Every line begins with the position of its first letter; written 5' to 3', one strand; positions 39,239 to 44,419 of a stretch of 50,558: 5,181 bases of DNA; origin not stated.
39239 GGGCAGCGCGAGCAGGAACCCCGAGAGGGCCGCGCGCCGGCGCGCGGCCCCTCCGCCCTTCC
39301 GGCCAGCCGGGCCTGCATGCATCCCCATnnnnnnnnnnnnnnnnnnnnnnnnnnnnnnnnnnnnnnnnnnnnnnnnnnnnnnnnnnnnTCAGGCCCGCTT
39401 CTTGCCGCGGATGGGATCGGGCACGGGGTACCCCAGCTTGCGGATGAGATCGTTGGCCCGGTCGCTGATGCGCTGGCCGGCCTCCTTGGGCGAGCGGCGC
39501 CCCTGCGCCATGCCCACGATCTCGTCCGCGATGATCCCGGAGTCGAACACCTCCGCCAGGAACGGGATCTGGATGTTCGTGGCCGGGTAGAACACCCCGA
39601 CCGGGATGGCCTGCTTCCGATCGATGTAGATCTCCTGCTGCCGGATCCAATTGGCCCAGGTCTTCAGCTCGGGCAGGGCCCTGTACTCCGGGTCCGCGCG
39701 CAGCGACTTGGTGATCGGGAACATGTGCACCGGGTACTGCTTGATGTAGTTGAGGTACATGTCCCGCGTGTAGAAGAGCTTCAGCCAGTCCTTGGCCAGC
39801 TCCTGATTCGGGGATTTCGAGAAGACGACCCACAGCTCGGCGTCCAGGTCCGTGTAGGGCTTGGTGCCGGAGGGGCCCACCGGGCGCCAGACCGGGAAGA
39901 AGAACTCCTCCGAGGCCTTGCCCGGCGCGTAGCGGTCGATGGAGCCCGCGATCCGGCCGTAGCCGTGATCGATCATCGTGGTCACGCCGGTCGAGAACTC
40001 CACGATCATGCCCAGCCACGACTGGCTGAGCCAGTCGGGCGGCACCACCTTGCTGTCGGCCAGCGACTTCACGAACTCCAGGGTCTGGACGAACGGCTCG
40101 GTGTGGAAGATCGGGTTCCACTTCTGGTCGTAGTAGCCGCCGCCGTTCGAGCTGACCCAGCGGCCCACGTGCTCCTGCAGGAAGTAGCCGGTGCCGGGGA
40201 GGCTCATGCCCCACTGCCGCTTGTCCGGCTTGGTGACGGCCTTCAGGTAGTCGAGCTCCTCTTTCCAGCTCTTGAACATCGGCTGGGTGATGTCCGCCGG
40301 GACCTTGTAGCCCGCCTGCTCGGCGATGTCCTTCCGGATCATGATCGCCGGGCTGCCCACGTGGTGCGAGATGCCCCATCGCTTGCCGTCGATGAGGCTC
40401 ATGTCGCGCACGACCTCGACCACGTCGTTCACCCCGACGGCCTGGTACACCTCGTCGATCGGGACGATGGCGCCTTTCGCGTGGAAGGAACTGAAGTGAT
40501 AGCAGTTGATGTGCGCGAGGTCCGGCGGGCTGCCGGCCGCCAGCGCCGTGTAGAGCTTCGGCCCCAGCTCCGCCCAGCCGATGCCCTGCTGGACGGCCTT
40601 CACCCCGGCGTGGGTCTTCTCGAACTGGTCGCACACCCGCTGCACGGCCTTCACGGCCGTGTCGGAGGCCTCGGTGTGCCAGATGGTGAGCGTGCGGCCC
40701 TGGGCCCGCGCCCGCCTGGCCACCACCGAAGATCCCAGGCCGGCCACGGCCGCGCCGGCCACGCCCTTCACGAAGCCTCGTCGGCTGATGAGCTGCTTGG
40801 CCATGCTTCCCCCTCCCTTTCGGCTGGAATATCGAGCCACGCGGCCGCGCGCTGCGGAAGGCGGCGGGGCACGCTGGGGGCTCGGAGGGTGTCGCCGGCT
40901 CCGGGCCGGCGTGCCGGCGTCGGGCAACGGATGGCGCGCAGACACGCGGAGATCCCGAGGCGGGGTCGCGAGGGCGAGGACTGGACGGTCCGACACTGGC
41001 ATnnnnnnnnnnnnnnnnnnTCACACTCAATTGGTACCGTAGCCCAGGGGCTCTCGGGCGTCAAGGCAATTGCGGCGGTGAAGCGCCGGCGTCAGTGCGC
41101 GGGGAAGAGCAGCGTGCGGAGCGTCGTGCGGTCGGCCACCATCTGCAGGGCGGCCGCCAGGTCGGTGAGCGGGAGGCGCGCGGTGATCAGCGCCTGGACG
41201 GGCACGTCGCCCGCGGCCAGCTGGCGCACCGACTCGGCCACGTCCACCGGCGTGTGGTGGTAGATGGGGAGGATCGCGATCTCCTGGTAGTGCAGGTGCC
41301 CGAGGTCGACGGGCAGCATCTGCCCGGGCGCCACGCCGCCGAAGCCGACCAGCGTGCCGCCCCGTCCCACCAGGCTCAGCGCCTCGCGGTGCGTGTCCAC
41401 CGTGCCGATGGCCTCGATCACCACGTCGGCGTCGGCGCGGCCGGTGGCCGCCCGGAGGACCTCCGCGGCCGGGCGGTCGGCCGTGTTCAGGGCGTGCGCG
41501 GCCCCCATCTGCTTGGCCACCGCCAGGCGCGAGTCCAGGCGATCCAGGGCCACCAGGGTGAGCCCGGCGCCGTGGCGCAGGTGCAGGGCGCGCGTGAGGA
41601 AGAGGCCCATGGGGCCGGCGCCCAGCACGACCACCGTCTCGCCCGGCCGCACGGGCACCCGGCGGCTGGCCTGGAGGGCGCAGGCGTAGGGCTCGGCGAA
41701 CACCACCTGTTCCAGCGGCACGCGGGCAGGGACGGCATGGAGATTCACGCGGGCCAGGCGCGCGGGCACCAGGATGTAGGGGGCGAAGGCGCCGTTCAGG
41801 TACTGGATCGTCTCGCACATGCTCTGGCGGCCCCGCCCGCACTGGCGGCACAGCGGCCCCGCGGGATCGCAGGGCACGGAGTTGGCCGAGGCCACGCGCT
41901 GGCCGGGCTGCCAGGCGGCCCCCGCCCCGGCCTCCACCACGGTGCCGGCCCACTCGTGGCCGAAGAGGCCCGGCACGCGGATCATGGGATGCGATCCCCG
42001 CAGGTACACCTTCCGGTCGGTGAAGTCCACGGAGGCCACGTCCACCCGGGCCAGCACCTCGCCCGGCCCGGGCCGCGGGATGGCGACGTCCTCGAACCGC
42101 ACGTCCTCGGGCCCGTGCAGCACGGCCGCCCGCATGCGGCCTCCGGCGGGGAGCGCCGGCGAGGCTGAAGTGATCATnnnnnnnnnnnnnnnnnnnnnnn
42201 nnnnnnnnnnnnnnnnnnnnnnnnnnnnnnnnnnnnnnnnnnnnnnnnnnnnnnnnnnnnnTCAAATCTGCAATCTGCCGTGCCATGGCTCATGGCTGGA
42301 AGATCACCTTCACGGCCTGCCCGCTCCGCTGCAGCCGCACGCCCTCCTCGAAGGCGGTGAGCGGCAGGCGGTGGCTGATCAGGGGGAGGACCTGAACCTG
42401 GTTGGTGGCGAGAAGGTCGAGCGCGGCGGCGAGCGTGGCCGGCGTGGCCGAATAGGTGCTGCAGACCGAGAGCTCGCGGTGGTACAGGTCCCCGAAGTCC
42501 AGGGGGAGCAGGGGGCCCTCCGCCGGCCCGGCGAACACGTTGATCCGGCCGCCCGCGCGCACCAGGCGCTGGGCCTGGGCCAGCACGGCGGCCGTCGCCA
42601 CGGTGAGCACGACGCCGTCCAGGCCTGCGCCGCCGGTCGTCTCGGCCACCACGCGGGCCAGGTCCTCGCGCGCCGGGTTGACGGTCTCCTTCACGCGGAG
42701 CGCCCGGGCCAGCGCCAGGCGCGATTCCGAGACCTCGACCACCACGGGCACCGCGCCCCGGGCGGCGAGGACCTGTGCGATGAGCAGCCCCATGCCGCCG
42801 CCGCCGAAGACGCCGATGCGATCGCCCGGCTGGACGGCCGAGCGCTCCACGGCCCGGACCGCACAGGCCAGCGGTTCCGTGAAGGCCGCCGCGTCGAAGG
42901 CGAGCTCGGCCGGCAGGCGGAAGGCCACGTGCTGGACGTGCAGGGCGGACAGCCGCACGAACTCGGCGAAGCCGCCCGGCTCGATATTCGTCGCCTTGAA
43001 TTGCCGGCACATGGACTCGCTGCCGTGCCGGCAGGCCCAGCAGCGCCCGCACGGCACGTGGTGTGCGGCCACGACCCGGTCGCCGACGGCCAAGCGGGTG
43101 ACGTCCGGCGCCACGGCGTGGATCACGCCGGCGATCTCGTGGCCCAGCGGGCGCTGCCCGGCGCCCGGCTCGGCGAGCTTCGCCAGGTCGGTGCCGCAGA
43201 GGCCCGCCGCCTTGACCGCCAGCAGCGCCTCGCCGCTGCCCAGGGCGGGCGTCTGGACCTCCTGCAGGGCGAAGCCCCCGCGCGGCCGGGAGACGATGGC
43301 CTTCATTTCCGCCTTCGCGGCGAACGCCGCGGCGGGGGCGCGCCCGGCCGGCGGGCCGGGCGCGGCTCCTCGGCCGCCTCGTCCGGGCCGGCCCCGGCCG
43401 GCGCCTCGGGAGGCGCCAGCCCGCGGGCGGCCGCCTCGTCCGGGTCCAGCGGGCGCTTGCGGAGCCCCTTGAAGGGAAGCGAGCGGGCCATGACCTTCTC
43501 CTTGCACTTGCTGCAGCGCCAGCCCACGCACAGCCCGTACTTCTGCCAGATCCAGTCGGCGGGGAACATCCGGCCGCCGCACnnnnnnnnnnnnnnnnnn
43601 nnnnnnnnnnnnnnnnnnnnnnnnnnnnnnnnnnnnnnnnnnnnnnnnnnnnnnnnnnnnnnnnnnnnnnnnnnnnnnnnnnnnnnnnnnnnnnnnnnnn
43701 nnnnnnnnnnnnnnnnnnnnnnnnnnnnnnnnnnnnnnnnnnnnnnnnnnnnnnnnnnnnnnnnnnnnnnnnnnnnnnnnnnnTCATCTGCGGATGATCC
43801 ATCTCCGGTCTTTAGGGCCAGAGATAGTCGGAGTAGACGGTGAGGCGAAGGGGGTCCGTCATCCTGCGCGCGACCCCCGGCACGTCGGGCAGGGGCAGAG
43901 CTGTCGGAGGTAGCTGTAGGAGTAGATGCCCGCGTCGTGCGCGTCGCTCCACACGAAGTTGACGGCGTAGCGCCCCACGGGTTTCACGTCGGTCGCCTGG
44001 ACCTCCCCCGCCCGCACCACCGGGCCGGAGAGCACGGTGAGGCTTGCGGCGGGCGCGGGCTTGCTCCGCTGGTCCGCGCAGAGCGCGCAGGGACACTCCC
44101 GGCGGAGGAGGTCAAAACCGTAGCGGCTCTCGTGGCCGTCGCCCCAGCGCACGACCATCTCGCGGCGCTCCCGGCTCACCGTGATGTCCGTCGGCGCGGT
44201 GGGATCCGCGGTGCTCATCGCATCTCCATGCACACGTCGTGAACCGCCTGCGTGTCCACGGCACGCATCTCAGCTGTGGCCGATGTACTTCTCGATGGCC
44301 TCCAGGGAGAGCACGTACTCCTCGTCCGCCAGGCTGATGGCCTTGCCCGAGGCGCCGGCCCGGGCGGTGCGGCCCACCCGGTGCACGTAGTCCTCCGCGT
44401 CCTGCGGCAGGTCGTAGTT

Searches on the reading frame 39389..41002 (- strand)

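Call 5: search_protein_families(library=pfam, proteins=[window:39389-41002:-])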
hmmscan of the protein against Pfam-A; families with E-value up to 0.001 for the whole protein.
window:39389-41002:- (537 aa): 2 families
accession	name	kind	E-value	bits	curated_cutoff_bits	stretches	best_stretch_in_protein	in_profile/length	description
PF01547.30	SBP_bac_1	-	4.6e-23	83.1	26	1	117-413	7-303/307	Bacterial extracellular solute-binding protein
PF13416.11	SBP_bac_8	-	1.3e-22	81.3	27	1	124-448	3-279/279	Bacterial extracellular solute-binding protein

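Call 49: search_protein_families(library=ncbifam, proteins=[window:39389-41002:-], max_evalue=1e-10)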
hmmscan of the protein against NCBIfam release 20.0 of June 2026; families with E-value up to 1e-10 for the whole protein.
window:39389-41002:- (537 aa): 0 families

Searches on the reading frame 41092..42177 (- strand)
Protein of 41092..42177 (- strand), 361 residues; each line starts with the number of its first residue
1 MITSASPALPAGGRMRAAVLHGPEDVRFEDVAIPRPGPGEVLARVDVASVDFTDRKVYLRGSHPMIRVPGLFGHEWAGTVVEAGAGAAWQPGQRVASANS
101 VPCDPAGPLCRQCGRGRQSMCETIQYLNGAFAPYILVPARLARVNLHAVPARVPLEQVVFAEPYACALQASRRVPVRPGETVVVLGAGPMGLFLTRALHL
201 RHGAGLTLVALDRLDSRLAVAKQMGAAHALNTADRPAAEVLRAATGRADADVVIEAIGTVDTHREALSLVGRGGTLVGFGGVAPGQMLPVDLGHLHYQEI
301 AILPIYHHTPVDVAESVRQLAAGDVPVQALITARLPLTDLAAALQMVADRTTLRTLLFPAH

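Call 5: search_protein_families(library=pfam, proteins=[window:41092-42177:-])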
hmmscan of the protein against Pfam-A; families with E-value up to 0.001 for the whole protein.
window:41092-42177:- (361 aa): 4 families
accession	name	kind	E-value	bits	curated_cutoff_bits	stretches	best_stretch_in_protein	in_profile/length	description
PF08240.17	ADH_N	-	1.9e-18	67.1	23.5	1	37-141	1-98/104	Alcohol dehydrogenase GroES-like domain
PF00107.32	ADH_zinc_N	-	2.2e-18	66.9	31.8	1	190-316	2-123/129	Zinc-binding dehydrogenase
PF16912.11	Glu_dehyd_C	-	6.6e-10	39.3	34.9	1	169-346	22-200/211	Glucose dehydrogenase C-terminus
PF13602.12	ADH_zinc_N_2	-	1.2e-05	26.7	27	1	225-351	2-127/134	Zinc-binding dehydrogenase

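Call 49: search_protein_families(library=ncbifam, proteins=[window:41092-42177:-], max_evalue=1e-10)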
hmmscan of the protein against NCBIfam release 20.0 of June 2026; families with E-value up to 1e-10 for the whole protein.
window:41092-42177:- (361 aa): 16 families
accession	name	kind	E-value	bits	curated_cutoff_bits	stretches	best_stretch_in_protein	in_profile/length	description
NF003808.0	PRK05396.1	equivalog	1.4e-38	132.7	380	1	25-350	12-331/341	L-threonine 3-dehydrogenase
NF041097.1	keto_inos_dh_IolM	equivalog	2.1e-38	132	450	1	25-355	39-385/389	scyllo-inosose 3-dehydrogenase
NF007489.0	PRK10083.1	equivalog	1.1e-34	119.9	376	1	15-347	1-323/339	Zn-dependent oxidoreductase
NF010344.0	PRK13771.1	subfamily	5.9e-33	114.2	349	1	15-352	1-325/334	putative alcohol dehydrogenase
TIGR00692.1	tdh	equivalog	7.1e-33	114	458.35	1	25-347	10-328/340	L-threonine 3-dehydrogenase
NF041172.1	AcrlCoa_red_Thmprot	equivalog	2.5e-30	105.6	500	1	15-355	1-329/334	acryloyl-CoA reductase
NF007375.0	PRK09880.1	equivalog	6.9e-28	97.4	469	1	16-352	6-335/344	L-idonate 5-dehydrogenase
TIGR03989.1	Rxyl_3153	subfamily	1.2e-25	90.6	440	1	128-355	138-366/370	NDMA-dependent alcohol dehydrogenase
TIGR03451.1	mycoS_dep_FDH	equivalog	6.3e-25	87.7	512.9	1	24-355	12-354/358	S-(hydroxymethyl)mycothiol dehydrogenase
TIGR03201.1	dearomat_had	equivalog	1.7e-24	86.6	338.65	1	29-280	14-274/349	6-hydroxycyclohex-1-ene-1-carbonyl-CoA dehydrogenase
TIGR03366.1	HpnZ_proposed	hypoth_equivalog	6.7e-24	84.7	328.1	1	35-339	2-314/315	putative phosphonate catabolism associated alcohol dehydrogenase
NF007642.0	PRK10309.1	equivalog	1.9e-22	80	550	1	15-282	1-262/347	galactitol-1-phosphate 5-dehydrogenase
TIGR02818.1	adh_III_F_hyde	equivalog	4e-20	72.2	543.95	1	141-357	151-366/368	S-(hydroxymethyl)glutathione dehydrogenase/class III alcohol dehydrogenase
NF006940.0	PRK09422.1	equivalog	2e-14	53.3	344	1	15-325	1-303/338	alcohol dehydrogenase AdhP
TIGR02822.1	adh_fam_2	subfamily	8.1e-13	48.1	283.5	1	26-262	15-246/329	zinc-binding alcohol dehydrogenase family protein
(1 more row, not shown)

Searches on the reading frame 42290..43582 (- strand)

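Call 21: search_protein_families(library=pfam, proteins=[window:42290-43582:-], max_evalue=0.01)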
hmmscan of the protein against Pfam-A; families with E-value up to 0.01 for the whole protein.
window:42290-43582:- (430 aa): 3 families
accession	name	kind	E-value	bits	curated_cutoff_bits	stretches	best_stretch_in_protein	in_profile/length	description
PF08240.17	ADH_N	-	3.3e-22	79.1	23.5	1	115-216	1-99/104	Alcohol dehydrogenase GroES-like domain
PF00107.32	ADH_zinc_N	-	2.8e-19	69.8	31.8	1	263-392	1-128/129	Zinc-binding dehydrogenase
PF13602.12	ADH_zinc_N_2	-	0.00012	23.4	27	1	301-423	7-128/134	Zinc-binding dehydrogenase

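Call 49: search_protein_families(library=ncbifam, proteins=[window:42290-43582:-], max_evalue=1e-10)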
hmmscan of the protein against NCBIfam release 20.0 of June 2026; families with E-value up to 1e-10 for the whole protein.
window:42290-43582:- (430 aa): 19 families
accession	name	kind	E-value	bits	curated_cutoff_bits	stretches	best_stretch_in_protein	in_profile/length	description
TIGR00692.1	tdh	equivalog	3.2e-51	174.4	458.35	1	100-429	7-339/340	L-threonine 3-dehydrogenase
NF003808.0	PRK05396.1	equivalog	1.7e-49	168.6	380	1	93-429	1-339/341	L-threonine 3-dehydrogenase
NF041097.1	keto_inos_dh_IolM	equivalog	1.5e-42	145.7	450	1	103-427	39-386/389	scyllo-inosose 3-dehydrogenase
NF006940.0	PRK09422.1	equivalog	3.1e-36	125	344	1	93-397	1-304/338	alcohol dehydrogenase AdhP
NF007489.0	PRK10083.1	equivalog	3.3e-35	121.7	376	1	93-420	1-325/339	Zn-dependent oxidoreductase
NF007642.0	PRK10309.1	equivalog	7.7e-32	110.9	550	1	93-426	1-342/347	galactitol-1-phosphate 5-dehydrogenase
NF010344.0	PRK13771.1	subfamily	6.5e-30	104.2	349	1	93-419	1-321/334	putative alcohol dehydrogenase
NF041172.1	AcrlCoa_red_Thmprot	equivalog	4e-29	101.6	500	1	93-427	1-331/334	acryloyl-CoA reductase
TIGR03451.1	mycoS_dep_FDH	equivalog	2.3e-28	99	512.9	1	93-194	2-106/358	S-(hydroxymethyl)mycothiol dehydrogenase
NF047908.1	AldhRedAhr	equivalog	1.5e-25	89.8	470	1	100-423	12-327/335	NADPH-dependent aldehyde reductase Ahr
TIGR03366.1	HpnZ_proposed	hypoth_equivalog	3e-25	89.1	328.1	1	112-397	1-299/315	putative phosphonate catabolism associated alcohol dehydrogenase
NF007375.0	PRK09880.1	equivalog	8e-25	87.3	469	1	117-418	28-330/344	L-idonate 5-dehydrogenase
TIGR03989.1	Rxyl_3153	subfamily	1.1e-22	80.8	440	1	95-193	5-106/370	NDMA-dependent alcohol dehydrogenase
TIGR02822.1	adh_fam_2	subfamily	7.2e-22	77.9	283.5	1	104-413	15-312/329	zinc-binding alcohol dehydrogenase family protein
TIGR03201.1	dearomat_had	equivalog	9.6e-22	77.5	338.65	1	107-413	14-331/349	6-hydroxycyclohex-1-ene-1-carbonyl-CoA dehydrogenase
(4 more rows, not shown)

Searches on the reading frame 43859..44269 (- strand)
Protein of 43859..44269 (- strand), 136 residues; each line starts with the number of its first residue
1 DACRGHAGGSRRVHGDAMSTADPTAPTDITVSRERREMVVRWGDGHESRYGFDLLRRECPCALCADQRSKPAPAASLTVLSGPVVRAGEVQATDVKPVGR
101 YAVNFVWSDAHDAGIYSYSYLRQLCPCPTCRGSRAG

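Call 21: search_protein_families(library=pfam, proteins=[window:43859-44269:-], max_evalue=0.01)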
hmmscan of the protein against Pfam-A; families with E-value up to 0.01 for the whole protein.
window:43859-44269:- (136 aa): 1 family
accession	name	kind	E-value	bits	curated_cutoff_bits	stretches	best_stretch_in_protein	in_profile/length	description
PF06155.17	GBBH-like_N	-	1.9e-25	89.8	22.8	1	29-122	1-85/85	Gamma-butyrobetaine hydroxylase-like, N-terminal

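Call 49: search_protein_families(library=ncbifam, proteins=[window:43859-44269:-], max_evalue=1e-10)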
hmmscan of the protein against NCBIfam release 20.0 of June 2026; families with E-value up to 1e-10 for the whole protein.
window:43859-44269:- (136 aa): 0 families
